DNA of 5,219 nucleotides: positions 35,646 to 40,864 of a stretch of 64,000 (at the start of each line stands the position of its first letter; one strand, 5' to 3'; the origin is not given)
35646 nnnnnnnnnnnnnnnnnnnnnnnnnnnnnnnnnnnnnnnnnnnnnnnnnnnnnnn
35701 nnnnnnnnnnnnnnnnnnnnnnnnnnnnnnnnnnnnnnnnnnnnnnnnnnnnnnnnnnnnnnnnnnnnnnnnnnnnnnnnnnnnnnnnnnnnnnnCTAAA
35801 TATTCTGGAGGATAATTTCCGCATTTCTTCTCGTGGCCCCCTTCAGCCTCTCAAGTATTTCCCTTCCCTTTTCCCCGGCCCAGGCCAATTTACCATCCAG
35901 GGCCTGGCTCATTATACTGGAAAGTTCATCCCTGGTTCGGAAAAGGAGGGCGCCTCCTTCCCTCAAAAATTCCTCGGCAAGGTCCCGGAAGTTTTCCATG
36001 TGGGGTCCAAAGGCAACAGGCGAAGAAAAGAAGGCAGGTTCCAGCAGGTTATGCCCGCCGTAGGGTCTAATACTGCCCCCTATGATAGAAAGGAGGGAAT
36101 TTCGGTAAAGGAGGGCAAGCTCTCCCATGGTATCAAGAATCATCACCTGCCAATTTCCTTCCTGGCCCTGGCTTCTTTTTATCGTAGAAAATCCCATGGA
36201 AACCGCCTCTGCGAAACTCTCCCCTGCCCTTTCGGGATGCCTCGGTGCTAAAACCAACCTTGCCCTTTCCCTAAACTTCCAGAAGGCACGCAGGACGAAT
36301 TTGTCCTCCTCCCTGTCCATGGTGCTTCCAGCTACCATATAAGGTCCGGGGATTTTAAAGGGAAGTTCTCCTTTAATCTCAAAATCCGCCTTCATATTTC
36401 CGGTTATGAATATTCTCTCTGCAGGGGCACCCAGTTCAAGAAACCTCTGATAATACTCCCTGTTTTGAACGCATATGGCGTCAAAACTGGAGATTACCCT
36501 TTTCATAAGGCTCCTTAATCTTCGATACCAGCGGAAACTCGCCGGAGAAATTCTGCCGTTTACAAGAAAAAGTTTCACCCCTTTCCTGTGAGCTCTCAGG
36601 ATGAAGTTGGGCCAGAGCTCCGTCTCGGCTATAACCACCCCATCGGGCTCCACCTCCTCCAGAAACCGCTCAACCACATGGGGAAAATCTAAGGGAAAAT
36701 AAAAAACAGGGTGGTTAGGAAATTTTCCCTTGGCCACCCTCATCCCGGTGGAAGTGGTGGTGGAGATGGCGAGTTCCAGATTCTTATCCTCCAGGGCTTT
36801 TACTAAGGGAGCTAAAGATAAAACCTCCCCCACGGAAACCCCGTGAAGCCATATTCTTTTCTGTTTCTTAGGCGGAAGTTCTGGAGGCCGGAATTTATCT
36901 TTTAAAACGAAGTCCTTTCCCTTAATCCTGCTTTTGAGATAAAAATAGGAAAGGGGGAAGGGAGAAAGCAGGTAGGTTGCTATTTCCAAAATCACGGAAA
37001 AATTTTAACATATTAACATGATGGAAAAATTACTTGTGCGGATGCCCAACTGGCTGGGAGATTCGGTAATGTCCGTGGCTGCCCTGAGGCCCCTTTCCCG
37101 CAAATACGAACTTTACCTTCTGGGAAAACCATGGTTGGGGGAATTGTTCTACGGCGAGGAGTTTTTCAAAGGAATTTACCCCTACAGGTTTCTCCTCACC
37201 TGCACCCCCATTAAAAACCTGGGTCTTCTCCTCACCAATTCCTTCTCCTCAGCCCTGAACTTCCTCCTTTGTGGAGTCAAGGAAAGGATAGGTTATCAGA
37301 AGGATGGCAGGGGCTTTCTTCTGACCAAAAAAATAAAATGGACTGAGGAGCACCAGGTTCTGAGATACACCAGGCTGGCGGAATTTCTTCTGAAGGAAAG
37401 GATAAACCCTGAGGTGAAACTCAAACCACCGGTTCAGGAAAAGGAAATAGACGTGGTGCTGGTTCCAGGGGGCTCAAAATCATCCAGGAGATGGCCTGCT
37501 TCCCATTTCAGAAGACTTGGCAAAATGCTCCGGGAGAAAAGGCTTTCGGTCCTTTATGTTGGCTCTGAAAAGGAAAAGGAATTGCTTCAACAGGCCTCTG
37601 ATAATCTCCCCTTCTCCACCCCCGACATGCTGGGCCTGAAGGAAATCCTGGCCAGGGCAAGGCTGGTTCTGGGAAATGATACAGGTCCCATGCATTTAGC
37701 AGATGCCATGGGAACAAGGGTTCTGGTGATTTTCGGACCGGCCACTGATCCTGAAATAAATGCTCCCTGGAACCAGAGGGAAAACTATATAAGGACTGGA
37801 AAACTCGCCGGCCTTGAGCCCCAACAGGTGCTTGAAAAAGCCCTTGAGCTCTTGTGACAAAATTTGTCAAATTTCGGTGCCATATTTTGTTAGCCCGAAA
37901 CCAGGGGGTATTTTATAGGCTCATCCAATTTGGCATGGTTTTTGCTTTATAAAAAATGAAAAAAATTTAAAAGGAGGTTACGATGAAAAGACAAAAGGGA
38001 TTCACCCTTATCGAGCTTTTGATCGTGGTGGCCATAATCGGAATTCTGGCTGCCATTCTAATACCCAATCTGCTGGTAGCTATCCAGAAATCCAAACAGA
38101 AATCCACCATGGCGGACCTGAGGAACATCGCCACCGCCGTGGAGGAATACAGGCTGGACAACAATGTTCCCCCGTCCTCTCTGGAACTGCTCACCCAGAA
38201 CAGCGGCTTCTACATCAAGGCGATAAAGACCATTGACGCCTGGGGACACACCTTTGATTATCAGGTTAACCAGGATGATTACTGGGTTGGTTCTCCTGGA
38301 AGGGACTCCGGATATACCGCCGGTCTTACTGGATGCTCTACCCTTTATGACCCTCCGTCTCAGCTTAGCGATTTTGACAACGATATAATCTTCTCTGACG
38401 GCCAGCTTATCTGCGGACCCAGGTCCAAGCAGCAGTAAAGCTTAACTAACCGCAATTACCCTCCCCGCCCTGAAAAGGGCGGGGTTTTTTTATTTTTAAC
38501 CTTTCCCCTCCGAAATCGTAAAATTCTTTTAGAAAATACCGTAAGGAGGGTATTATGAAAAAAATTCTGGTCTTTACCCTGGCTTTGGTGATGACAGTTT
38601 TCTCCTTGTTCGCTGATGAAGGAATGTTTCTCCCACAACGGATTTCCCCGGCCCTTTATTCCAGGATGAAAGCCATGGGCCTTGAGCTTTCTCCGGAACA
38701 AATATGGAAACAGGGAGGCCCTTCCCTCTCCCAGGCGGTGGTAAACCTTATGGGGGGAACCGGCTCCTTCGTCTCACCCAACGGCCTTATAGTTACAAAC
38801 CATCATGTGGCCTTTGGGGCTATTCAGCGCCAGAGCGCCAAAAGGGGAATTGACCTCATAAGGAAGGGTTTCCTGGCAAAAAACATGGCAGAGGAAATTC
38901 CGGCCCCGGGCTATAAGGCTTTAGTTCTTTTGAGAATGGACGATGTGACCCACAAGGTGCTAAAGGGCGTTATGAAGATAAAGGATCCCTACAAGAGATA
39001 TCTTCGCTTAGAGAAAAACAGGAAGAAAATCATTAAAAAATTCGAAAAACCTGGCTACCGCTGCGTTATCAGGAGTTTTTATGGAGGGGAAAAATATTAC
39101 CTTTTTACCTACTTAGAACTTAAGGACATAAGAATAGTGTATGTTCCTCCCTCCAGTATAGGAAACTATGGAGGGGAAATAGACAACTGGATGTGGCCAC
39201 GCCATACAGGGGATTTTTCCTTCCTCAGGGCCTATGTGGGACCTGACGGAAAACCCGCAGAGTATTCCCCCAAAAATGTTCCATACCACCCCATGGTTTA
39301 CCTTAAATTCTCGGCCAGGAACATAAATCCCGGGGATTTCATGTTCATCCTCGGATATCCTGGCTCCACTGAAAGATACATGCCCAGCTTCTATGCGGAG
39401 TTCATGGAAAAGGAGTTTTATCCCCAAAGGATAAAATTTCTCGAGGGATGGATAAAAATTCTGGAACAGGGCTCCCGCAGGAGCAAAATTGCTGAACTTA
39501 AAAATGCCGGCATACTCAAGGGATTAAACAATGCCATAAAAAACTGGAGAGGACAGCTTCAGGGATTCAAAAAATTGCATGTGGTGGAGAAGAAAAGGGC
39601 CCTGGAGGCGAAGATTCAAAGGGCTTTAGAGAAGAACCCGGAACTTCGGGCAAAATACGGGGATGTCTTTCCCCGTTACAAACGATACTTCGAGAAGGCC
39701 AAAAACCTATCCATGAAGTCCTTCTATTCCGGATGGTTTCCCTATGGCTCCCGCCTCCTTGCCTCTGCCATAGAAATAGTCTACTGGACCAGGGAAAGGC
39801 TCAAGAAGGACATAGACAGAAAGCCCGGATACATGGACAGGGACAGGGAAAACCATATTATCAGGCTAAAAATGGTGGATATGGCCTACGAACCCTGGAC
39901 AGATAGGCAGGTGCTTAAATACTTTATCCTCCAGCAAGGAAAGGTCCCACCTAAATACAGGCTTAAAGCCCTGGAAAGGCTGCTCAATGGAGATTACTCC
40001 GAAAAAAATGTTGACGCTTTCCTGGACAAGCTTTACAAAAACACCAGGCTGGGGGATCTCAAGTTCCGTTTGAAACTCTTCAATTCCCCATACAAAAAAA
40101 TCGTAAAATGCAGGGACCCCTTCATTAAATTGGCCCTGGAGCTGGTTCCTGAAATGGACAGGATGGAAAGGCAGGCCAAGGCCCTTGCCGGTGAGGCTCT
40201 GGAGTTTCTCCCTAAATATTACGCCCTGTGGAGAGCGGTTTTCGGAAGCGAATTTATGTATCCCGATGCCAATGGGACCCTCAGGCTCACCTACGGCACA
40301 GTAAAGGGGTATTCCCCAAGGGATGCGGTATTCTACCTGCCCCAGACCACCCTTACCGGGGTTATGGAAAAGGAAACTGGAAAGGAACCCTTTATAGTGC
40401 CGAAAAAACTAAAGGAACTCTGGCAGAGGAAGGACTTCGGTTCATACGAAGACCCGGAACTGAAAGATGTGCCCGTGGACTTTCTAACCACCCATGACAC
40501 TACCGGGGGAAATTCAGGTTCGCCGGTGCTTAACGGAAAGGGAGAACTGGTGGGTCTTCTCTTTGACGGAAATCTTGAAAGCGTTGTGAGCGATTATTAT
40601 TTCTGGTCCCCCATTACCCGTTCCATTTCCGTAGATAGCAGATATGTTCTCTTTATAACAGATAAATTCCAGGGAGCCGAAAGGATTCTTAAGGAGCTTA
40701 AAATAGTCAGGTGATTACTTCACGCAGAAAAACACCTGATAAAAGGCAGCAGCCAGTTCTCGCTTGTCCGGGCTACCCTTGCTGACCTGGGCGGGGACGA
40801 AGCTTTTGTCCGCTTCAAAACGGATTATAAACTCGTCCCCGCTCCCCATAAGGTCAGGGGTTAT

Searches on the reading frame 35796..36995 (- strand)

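Call 57: search_protein_families(library=pfam, proteins=[window:35796-36995:-], max_evalue=0.000001)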
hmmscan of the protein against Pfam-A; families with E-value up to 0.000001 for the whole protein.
window:35796-36995:- (399 aa): 1 family
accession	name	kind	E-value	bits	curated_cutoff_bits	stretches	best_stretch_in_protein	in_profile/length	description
PF04413.22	Glycos_transf_N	-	6.9e-57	192.3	23.9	1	42-204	13-178/179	3-Deoxy-D-manno-octulosonic-acid transferase (kdotransferase)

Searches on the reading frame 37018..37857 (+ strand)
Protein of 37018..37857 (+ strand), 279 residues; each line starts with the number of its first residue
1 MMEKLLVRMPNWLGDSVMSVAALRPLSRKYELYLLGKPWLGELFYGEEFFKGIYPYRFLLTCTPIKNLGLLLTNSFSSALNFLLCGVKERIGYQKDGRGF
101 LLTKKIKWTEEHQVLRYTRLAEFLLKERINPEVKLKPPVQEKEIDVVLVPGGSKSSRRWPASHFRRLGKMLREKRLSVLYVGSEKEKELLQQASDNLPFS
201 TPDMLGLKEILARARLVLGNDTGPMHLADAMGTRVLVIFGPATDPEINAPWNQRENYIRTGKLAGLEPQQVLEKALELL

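Call 57: search_protein_families(library=pfam, proteins=[window:37018-37857:+], max_evalue=0.000001)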
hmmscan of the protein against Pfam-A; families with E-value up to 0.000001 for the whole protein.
window:37018-37857:+ (279 aa): 1 family
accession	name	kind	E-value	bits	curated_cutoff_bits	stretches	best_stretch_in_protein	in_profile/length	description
PF01075.23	Glyco_transf_9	-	1.5e-27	97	22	1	69-260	16-229/247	Glycosyltransferase family 9 (heptosyltransferase)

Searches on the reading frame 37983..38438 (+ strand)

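Call 57: search_protein_families(library=pfam, proteins=[window:37983-38438:+], max_evalue=0.000001)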
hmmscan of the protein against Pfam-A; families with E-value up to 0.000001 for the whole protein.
window:37983-38438:+ (151 aa): 2 families
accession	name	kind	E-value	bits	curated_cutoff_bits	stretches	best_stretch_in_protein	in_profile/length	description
PF07963.17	N_methyl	-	2.6e-11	43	21.2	1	1-26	1-26/27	Prokaryotic N-terminal methylation motif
PF08334.16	T2SSG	-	2.4e-07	31.2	21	1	30-109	2-94/108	Type II secretion system (T2SS), protein G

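Call 104: search_protein_families(library=ncbifam, proteins=[window:37983-38438:+], max_evalue=1e-20)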
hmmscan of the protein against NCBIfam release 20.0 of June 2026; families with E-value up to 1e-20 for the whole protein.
window:37983-38438:+ (151 aa): 0 families

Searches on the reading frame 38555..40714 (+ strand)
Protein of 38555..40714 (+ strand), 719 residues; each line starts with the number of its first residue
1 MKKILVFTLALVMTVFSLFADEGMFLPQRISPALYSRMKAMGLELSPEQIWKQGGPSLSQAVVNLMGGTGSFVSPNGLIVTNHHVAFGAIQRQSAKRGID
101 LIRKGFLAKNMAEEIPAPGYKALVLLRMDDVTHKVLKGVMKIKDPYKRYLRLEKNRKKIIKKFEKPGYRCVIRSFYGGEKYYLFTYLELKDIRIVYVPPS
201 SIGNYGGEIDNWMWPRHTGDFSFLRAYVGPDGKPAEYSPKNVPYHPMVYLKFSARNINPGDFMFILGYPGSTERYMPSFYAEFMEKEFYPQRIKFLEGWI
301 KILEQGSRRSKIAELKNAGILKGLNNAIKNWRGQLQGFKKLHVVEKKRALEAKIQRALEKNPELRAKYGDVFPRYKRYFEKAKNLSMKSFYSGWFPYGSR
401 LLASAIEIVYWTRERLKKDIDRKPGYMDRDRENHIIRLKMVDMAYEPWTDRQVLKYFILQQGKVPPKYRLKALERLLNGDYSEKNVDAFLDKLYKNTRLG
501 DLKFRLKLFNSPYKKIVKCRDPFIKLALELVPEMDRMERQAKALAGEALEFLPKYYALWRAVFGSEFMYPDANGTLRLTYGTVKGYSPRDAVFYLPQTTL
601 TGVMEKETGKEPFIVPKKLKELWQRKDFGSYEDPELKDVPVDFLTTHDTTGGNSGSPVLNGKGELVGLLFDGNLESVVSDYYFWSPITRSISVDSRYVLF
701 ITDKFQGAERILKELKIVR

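Call 57: search_protein_families(library=pfam, proteins=[window:38555-40714:+], max_evalue=0.000001)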
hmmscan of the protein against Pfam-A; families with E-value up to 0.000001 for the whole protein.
window:38555-40714:+ (719 aa): 2 families
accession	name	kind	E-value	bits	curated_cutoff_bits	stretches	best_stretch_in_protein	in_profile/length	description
PF10459.15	Peptidase_S46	-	5.1e-214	713.4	22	1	20-717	1-698/698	Peptidase S46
PF13365.12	Trypsin_2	-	1.9e-09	38.8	27.6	0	645-668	121-144/144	Trypsin-like peptidase domain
